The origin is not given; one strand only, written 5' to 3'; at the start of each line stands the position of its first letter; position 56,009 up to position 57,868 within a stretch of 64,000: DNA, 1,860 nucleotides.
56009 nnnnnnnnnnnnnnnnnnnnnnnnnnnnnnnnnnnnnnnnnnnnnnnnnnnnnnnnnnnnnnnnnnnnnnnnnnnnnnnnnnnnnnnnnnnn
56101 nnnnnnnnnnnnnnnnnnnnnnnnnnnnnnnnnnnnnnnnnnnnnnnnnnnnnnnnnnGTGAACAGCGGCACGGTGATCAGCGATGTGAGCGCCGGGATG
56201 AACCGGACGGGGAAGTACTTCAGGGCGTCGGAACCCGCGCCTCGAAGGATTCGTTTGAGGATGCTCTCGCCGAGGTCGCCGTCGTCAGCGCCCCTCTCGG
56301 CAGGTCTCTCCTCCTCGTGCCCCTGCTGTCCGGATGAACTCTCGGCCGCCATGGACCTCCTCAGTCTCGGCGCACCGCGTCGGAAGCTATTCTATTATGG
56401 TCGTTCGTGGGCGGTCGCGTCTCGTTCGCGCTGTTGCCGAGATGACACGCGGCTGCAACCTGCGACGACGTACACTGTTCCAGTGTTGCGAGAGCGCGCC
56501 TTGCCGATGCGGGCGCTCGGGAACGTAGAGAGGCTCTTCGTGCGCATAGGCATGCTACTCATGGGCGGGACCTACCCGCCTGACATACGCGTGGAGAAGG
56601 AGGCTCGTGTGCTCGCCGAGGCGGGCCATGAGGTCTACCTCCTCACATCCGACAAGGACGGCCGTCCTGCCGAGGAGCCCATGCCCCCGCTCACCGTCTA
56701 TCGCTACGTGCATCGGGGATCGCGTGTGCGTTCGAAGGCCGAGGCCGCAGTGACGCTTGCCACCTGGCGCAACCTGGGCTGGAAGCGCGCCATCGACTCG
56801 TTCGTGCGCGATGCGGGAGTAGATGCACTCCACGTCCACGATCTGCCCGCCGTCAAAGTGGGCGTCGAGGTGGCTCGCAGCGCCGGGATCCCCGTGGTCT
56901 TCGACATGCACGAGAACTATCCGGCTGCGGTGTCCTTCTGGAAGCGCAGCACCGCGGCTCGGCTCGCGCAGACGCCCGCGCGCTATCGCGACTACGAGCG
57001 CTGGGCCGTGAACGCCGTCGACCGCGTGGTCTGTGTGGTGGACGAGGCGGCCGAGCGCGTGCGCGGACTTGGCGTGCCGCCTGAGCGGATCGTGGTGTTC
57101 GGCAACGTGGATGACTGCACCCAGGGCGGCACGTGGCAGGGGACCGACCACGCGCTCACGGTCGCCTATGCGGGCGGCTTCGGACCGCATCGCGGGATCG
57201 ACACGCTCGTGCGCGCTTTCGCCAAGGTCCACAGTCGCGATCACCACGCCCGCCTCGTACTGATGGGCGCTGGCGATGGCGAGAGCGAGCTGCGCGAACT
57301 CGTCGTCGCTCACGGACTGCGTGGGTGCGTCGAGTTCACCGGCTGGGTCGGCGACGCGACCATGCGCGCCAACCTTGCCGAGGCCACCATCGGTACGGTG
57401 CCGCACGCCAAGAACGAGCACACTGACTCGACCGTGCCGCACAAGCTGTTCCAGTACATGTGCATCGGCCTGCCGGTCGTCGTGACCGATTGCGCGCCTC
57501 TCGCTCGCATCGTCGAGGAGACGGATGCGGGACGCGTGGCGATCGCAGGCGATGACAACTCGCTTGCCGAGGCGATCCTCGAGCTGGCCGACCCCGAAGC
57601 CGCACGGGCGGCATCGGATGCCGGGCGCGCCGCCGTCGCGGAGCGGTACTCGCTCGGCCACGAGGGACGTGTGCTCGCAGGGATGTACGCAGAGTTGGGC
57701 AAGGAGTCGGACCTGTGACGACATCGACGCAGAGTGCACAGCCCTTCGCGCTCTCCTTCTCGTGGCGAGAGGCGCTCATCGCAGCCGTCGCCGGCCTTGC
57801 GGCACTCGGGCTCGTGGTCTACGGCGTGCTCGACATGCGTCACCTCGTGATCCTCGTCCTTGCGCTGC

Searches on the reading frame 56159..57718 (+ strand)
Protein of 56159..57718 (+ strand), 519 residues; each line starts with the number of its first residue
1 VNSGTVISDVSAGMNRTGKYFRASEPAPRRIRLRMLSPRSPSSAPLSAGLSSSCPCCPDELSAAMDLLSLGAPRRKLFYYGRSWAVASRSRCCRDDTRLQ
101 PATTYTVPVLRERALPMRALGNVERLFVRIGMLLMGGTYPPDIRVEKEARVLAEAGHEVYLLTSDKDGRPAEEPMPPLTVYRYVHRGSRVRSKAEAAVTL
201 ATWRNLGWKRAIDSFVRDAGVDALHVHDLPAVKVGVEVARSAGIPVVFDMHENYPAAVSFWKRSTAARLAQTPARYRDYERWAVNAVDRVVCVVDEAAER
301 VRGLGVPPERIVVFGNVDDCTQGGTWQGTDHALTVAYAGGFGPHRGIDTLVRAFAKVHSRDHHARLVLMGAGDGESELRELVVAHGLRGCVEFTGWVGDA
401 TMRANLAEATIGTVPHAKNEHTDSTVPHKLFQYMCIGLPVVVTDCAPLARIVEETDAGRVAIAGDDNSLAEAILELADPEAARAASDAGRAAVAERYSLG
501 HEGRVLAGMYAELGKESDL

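Call 72: search_protein_families(library=pfam, proteins=[window:56159-57718:+], max_evalue=0.001)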
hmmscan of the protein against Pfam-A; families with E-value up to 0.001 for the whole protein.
window:56159-57718:+ (519 aa): 5 families
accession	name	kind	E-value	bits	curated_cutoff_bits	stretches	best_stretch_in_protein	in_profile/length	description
PF13692.12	Glyco_trans_1_4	-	7.1e-24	85.1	27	1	334-477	3-140/142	Glycosyl transferases group 1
PF13439.12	Glyco_transf_4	-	1.8e-21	77.3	28.5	1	149-316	12-164/170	Glycosyltransferase Family 4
PF13579.12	Glyco_trans_4_4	-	2.2e-18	67.5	29.7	1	144-316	6-157/158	Glycosyl transferase 4-like domain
PF00534.26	Glycos_transf_1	-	5.9e-18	65.4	26.4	1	334-487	17-167/172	Glycosyl transferases group 1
PF13524.12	Glyco_trans_1_2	-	3.1e-05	24.4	25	1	381-501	27-137/144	Glycosyl transferase-like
